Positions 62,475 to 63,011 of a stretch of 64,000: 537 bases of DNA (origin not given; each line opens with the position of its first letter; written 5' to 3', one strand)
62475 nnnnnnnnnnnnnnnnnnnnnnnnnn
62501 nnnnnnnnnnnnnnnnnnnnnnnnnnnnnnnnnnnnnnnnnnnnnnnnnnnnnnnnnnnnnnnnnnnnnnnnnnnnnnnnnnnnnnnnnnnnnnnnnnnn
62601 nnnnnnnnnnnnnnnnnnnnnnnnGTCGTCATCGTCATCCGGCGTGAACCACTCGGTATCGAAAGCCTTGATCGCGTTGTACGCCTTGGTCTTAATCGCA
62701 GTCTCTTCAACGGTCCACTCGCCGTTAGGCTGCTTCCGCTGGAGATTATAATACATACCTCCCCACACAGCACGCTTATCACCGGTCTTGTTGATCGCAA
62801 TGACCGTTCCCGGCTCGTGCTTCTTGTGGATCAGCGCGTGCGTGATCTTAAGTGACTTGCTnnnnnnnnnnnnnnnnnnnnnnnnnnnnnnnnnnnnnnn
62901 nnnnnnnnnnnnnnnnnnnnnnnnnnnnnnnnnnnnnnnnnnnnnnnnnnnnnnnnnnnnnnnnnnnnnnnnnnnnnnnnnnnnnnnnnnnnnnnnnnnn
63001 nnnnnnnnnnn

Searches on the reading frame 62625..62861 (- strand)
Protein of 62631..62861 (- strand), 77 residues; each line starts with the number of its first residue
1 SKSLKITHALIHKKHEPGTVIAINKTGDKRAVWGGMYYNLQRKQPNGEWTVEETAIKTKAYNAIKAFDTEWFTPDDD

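Call 14: find_homologous_proteins(query=window:62631-62861:-, max_evalue=0.01)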
Query seq(77 aa): no candidate shares three 5-residue words with the query. No homologue found.
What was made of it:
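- Tried and rejected: The word-indexed homologue search with one R repeat found nothing and cost one of the three searches (call 14).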

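Call 40: predict_structure(alignment_id=A2)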
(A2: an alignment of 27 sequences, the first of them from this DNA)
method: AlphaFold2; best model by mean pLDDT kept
length: 79 residues; sequences in the alignment: 27
mean_pLDDT: 92.1   pTM: 0.79
mean pLDDT of the five models: 92.1, 92.1, 91.9, 91.7, 90.5
residues with pLDDT >= 90: 72; 70-90: 3; 50-70: 1; < 50: 3
segments of 3 or more residues with pLDDT < 50: 77-79
pLDDT, mean of each block of 10 residues (from residue 1): 91 93 96 96 97 96 96 71
secondary structure, 60 per line:
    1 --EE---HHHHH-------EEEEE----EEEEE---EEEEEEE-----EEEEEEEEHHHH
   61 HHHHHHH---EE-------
elements in order: H8-12 E20-24 E29-33 E37-43 E49-56 H57-67
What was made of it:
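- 62631..62855 (-): R1 repeat (aa 282-356), an orphan basic alpha/beta domain. AF2 model pLDDT 92 (call 40).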

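Call 42: fold_search(model_id=the predicted structure, library=pdb)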
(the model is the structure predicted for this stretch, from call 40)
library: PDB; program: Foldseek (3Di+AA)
matches with E <= 10: 608; with E <= 0.001: 0
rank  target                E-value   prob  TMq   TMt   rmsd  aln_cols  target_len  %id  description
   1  3mzk_A                3.0e-01  0.77  0.39  0.12   6.8        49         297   18  Sec13/Sec16 complex, S.cerevisiae (released 2010-08-18)
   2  9oti_O                3.4e-01  0.87  0.42  0.12   7.9        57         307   14  GATOR2 complex bound to arginine sensor CASTOR1 (released 2025-10-01)
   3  3u4y_A                5.5e-01  0.87  0.42  0.11   4.2        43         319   14  The crystal structure of a functionally unknown protein (Dtox_1751) from Desulfotomaculum acetoxidans DSM 771. (released 2011-10-26)
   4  9lvk_Q                6.2e-01  0.85  0.44  0.13   4.7        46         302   15  Cryo-EM structure of CASTOR1 bound human GATOR2 complex (released 2025-08-13)
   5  9lvj_O                6.2e-01  0.84  0.41  0.12   6.3        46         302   15  Cryo-EM structure of Sestrin2 bound human GATOR2 complex (released 2025-08-13)
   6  8r6s_D                6.2e-01  0.08  0.24  0.05  11.8        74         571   14  Plastid-encoded RNA polymerase (Integrated model) (released 2024-03-13)
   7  9lvj_P                6.6e-01  0.85  0.44  0.12   4.4        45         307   16  Cryo-EM structure of Sestrin2 bound human GATOR2 complex (released 2025-08-13)
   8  8ras_D                6.6e-01  0.11  0.27  0.05  11.6        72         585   12  Plastid-encoded RNA polymerase transcription elongation complex (released 2024-03-06)
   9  8w9z_C                6.6e-01  0.08  0.25  0.05  11.8        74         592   11  The cryo-EM structure of the Nicotiana tabacum PEP-PAP (released 2024-03-13)
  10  8r5o_D                7.0e-01  0.08  0.24  0.05  11.8        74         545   14  Plastid-encoded RNA polymerase (released 2024-03-13)
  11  7uhy_E                7.5e-01  0.80  0.41  0.11   6.4        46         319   15  Human GATOR2 complex (released 2022-07-20)
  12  9lvk_E                7.5e-01  0.72  0.40  0.11   5.4        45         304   16  Cryo-EM structure of CASTOR1 bound human GATOR2 complex (released 2025-08-13)
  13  9epc_D                7.5e-01  0.05  0.18  0.05  11.7        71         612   14  Cryo-EM structure of the Plastid-encoded RNA polymerase from Sinapis alba (released 2025-06-18)
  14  9lvk_O                7.9e-01  0.69  0.40  0.12   6.5        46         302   15  Cryo-EM structure of CASTOR1 bound human GATOR2 complex (released 2025-08-13)
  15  7vci_G                7.9e-01  0.47  0.36  0.11   6.2        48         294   23  Structure of Xenopus laevis NPC nuclear ring asymmetric unit (released 2022-02-02)
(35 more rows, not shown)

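Call 59: fold_search(model_id=the predicted structure, library=viral)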
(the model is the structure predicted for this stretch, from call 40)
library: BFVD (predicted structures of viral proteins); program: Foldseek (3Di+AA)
matches with E <= 10: 1119; with E <= 0.001: 0
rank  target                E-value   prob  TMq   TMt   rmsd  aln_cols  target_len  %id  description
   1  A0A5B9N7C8            9.6e-02  0.98  0.48  0.61   4.3        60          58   12  Uncharacterized protein [Aeromonas phage 4L372XY]
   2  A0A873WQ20            1.1e-01  0.98  0.39  0.41   3.1        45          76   18  Uncharacterized protein [Providencia phage PSTCR4]
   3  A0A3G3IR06            1.2e-01  0.84  0.43  0.08   8.0        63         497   11  (no name in the UniProt tables at hand)
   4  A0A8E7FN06            1.7e-01  0.98  0.42  0.44   2.4        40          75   22  Uncharacterized protein [Hafnia phage Pocis76]
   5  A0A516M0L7            1.7e-01  0.69  0.40  0.42   6.0        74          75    9  (no name in the UniProt tables at hand)
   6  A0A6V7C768            2.1e-01  0.96  0.49  0.63   4.3        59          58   15  (no name in the UniProt tables at hand)
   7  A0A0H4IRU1            2.4e-01  0.95  0.51  0.54   2.8        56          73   14  Uncharacterized protein [Pseudoalteromonas phage H101]
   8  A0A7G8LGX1            2.5e-01  0.66  0.45  0.17   9.6        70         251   26  Uncharacterized protein [Mycobacterium phage MasterPo]
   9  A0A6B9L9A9            2.7e-01  0.84  0.49  0.41   5.0        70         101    7  (no name in the UniProt tables at hand)
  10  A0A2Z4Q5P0            2.7e-01  0.75  0.27  0.18   3.8        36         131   19  (no name in the UniProt tables at hand)
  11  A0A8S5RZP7            2.7e-01  0.72  0.40  0.31   4.1        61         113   15  Uncharacterized protein [Myoviridae sp. ctNQV2]
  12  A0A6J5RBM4            2.8e-01  0.18  0.25  0.24   7.5        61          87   15  Uncharacterized protein [uncultured Caudovirales phage]
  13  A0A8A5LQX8            3.2e-01  0.66  0.35  0.21  10.4        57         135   10  Uncharacterized protein [Arthrobacter phage Prairie]
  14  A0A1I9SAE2            3.2e-01  0.54  0.35  0.47   9.1        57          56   14  Uncharacterized protein [Rhodococcus phage Weasels2]
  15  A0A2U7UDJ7            3.6e-01  0.85  0.50  0.23   4.2        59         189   12  Uncharacterized protein [Pandoravirus neocaledonia]
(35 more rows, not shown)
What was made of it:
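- Tried and rejected: Foldseek gave a best E of 0.3 against PDB, with single propeller-blade-like meanders (call 42), and 0.096 against BFVD (call 59).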

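Call 61: search_solved_structures(query=A2, max_evalue=10)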
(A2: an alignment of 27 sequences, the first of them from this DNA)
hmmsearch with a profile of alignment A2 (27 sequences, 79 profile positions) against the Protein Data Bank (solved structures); distinct sequences matched with E-value up to 10: 15.
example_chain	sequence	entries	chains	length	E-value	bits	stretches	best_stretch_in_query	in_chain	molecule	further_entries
7or0_A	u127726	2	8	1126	0.11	15.4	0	8-61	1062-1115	Transient receptor potential cation channel subfamily A member 1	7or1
6pqq_A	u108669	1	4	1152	0.32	14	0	8-61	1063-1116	Transient receptor potential cation channel subfamily A member 1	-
9m8n_A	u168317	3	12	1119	0.33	13.9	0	8-61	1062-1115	Transient receptor potential cation channel subfamily A member 1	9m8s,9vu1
6v9v_A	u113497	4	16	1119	0.33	13.9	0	8-61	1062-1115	Transient receptor potential cation channel subfamily A member 1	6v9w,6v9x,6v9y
9moe_A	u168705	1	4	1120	0.33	13.9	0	8-61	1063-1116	Transient receptor potential cation channel subfamily A member 1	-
6pqo_D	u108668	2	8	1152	0.33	13.9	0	8-61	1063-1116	Transient receptor potential cation channel subfamily A member 1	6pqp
7aor_an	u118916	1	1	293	0.37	13.8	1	43-78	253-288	mS60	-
1lep_A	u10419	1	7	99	0.46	13.5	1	14-42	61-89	CHAPERONIN-10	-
1wi1_A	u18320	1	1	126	0.47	13.4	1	10-40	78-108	calcium-dependent activator protein for secretion, CAPS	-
3j9p_D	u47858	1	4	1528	0.53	13.3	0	8-61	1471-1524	Maltose-binding periplasmic protein, Transient receptor potential cation channel subfamily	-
7ane_an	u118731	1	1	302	0.54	13.2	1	45-78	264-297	mS60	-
6maj_A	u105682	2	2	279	1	12.3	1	13-76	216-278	Histone acetyltransferase KAT7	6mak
5gk9_A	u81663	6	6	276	1.3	12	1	13-75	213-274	Histone acetyltransferase KAT7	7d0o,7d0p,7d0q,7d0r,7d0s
6uz7_Bh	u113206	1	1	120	5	10.2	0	19-60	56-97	KLLA0F05247p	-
5it7_hh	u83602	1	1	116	6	9.9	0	19-60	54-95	KLLA0F05247p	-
